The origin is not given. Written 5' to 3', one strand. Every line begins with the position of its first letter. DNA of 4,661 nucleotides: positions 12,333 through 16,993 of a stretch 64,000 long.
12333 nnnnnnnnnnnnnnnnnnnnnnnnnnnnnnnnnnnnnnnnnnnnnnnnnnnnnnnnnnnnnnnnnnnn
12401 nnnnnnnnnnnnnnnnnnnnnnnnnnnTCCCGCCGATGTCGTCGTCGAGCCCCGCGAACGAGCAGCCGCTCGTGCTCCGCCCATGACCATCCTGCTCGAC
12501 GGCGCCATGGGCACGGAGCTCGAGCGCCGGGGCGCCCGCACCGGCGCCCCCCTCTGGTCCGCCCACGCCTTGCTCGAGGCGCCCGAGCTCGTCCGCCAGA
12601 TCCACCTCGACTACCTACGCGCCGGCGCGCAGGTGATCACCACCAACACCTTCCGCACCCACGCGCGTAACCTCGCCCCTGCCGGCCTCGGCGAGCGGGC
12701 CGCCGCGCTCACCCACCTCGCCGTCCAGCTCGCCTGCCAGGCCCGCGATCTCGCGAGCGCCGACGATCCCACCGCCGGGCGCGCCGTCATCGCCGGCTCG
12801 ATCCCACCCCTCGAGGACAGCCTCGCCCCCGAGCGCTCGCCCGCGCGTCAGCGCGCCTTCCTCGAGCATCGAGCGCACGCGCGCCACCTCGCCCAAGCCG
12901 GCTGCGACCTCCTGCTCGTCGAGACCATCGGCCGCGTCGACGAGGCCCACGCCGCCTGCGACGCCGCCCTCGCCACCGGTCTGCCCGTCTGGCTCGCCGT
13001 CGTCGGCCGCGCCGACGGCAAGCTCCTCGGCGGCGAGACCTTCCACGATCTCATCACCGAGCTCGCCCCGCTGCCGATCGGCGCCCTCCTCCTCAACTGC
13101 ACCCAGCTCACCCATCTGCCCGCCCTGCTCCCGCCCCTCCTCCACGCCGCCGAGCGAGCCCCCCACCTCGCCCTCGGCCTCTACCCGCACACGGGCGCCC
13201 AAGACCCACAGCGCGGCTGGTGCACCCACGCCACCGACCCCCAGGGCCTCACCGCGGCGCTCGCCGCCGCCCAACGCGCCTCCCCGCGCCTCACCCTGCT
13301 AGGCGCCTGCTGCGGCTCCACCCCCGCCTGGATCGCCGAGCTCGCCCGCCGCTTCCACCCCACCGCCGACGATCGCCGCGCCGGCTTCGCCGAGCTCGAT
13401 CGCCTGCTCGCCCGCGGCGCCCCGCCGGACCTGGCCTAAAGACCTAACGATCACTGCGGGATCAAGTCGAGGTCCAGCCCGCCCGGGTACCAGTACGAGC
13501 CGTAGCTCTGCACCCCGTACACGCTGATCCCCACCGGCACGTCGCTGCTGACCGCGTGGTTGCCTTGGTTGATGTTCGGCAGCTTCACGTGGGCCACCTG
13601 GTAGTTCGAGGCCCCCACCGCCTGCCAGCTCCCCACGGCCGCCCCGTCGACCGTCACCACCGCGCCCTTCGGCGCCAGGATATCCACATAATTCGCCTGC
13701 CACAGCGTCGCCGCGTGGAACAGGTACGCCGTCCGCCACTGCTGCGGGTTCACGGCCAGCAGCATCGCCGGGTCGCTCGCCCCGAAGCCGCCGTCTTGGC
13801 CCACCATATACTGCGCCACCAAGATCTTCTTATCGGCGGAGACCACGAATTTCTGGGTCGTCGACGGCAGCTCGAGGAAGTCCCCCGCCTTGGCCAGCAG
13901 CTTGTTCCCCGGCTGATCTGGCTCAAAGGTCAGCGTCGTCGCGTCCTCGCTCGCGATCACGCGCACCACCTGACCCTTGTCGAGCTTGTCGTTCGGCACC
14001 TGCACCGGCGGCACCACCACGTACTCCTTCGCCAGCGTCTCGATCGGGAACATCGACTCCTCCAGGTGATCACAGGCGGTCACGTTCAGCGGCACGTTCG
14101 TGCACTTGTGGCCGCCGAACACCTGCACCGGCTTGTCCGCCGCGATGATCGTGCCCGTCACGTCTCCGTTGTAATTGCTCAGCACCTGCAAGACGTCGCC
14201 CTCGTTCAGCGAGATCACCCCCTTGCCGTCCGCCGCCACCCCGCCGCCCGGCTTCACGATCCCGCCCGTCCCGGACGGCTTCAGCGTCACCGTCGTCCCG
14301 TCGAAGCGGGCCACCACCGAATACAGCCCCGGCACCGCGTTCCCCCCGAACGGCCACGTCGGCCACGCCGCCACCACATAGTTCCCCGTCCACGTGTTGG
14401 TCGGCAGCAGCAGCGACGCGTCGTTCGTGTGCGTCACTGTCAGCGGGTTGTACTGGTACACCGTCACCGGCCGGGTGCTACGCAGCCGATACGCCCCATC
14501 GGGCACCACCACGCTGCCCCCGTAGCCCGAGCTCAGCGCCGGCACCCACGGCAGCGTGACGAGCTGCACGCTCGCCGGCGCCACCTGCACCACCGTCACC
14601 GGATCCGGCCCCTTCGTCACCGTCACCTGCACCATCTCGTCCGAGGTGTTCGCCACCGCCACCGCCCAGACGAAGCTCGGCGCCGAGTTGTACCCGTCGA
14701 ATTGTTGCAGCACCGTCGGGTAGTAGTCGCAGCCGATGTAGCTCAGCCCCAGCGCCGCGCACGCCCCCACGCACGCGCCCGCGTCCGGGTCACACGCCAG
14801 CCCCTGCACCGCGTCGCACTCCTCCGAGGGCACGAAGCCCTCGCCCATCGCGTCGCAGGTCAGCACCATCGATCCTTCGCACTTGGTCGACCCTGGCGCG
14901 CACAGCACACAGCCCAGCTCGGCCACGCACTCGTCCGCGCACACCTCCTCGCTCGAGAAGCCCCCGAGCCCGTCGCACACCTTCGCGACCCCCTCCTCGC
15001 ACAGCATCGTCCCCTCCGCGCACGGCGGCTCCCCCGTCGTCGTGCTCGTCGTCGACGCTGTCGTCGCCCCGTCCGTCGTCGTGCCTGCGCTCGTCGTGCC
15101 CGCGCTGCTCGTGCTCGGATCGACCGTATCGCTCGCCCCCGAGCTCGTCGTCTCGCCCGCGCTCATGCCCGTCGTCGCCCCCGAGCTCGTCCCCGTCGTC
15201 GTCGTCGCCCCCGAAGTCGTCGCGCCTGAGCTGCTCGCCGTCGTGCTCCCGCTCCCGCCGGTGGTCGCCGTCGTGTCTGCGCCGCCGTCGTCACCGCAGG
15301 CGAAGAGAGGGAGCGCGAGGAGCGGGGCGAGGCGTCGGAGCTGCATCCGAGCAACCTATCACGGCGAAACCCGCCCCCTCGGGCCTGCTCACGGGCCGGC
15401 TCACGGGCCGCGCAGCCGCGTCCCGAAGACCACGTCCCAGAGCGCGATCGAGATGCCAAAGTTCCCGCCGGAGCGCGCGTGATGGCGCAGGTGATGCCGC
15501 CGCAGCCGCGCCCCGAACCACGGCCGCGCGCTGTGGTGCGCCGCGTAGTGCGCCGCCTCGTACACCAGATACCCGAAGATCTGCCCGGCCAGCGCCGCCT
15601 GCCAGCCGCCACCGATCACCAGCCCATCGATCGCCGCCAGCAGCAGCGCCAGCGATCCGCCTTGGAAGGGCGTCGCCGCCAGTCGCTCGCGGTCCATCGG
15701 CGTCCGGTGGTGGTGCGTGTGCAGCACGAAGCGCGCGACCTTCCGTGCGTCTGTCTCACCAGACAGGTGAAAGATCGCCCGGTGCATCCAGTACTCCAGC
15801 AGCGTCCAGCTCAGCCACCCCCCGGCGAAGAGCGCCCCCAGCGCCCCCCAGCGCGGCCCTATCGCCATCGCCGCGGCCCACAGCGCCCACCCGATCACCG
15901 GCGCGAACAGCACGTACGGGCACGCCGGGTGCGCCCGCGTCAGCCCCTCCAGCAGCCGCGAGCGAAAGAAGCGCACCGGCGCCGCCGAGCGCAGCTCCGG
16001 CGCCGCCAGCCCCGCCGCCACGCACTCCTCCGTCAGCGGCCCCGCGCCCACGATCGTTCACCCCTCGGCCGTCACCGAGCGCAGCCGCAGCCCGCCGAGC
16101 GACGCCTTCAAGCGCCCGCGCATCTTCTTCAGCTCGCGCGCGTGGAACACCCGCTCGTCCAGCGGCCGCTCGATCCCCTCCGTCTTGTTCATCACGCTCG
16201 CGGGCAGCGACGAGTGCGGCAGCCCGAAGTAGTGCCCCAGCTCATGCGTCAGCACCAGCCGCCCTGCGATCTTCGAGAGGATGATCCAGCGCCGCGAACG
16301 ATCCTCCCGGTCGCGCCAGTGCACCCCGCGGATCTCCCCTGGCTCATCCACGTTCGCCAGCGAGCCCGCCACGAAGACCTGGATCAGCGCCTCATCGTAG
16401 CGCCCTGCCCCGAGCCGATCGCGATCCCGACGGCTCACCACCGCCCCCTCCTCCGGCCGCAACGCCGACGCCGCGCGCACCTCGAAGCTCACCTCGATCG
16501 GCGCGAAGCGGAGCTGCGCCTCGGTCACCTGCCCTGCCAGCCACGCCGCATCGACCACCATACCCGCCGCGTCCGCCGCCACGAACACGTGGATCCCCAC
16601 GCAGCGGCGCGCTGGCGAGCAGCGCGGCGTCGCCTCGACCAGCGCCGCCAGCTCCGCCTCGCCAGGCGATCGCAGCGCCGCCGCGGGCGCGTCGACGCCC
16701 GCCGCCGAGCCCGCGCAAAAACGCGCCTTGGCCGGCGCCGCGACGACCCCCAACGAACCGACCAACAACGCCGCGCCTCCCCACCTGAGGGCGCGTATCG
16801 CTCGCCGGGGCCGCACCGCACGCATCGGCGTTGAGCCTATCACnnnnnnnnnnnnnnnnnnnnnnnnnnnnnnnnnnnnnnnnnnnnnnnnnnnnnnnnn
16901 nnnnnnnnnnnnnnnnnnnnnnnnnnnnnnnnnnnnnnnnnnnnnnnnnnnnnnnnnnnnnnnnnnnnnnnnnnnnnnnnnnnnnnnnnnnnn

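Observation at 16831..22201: Self-contained cyclic-nucleotide signalling module: hybrid histidine kinase, REC-cyclase, and a Ser/Thr kinase with cNMP-binding domain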

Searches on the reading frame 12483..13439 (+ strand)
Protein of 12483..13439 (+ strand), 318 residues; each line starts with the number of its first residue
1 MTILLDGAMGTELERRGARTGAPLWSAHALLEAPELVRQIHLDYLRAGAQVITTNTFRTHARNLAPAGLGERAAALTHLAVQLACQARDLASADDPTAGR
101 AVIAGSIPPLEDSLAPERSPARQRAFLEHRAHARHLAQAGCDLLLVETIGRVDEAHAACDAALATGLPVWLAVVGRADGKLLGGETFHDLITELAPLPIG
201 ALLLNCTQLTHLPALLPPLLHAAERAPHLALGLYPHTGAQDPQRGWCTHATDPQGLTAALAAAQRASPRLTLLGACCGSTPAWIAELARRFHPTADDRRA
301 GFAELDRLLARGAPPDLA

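Call 4: search_protein_families(library=pfam, proteins=[window:12483-13439:+], max_evalue=0.01)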
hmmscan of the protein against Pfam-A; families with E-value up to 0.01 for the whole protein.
window:12483-13439:+ (318 aa): 1 family
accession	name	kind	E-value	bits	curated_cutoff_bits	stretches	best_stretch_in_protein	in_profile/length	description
PF02574.22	S-methyl_trans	-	7.9e-58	197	22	1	4-290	2-282/283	Homocysteine S-methyltransferase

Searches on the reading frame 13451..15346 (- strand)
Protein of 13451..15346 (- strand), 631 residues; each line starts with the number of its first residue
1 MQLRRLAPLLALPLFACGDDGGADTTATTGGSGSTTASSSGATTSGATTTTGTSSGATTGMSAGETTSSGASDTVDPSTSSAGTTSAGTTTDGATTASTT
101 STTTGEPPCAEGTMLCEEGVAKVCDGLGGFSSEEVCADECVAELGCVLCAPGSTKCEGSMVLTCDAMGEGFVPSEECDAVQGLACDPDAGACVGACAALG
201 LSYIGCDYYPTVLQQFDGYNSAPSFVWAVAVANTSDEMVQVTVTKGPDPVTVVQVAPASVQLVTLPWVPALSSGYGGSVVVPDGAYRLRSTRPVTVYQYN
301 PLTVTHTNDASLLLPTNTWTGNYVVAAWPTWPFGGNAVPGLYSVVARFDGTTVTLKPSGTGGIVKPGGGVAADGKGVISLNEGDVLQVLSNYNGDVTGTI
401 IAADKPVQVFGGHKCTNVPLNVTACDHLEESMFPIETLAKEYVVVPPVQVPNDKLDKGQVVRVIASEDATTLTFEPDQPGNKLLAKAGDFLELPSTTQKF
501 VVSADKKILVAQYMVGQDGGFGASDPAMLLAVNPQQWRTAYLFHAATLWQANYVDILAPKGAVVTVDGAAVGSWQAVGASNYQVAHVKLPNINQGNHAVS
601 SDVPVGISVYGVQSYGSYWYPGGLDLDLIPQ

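Call 4: search_protein_families(library=pfam, proteins=[window:13451-15346:-], max_evalue=0.01)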
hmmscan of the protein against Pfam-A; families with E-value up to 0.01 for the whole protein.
window:13451-15346:- (631 aa): 1 family
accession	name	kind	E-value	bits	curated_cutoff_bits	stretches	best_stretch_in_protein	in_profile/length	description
PF17517.7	IgGFc_binding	-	2.8e-71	240.6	25.6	1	309-611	1-297/297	IgGFc binding protein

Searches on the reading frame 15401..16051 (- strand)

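Call 4: search_protein_families(library=pfam, proteins=[window:15401-16051:-], max_evalue=0.01)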
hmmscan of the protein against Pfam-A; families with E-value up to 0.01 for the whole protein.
window:15401-16051:- (216 aa): 1 family
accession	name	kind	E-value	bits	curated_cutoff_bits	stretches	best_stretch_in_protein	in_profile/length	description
PF04116.19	FA_hydroxylase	-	2.2e-17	64.1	31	1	76-211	2-132/132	Fatty acid hydroxylase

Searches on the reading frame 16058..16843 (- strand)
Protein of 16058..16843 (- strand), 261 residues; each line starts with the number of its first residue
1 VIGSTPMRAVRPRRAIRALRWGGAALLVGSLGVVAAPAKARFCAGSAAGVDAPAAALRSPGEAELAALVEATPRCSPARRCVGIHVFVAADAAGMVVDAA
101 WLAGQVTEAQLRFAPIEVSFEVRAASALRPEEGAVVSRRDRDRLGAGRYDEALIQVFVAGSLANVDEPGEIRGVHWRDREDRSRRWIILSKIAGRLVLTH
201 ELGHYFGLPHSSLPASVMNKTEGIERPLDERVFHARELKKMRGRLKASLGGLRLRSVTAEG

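Call 4: search_protein_families(library=pfam, proteins=[window:16058-16843:-], max_evalue=0.01)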
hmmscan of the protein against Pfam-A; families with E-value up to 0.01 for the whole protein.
window:16058-16843:- (261 aa): 2 families
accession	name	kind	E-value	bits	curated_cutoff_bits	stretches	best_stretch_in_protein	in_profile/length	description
PF00413.30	Peptidase_M10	-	4.1e-06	27.2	24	1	181-221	91-135/159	Matrixin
PF07998.17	Peptidase_M54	-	0.0062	17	24.4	1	198-225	149-175/194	Peptidase family M54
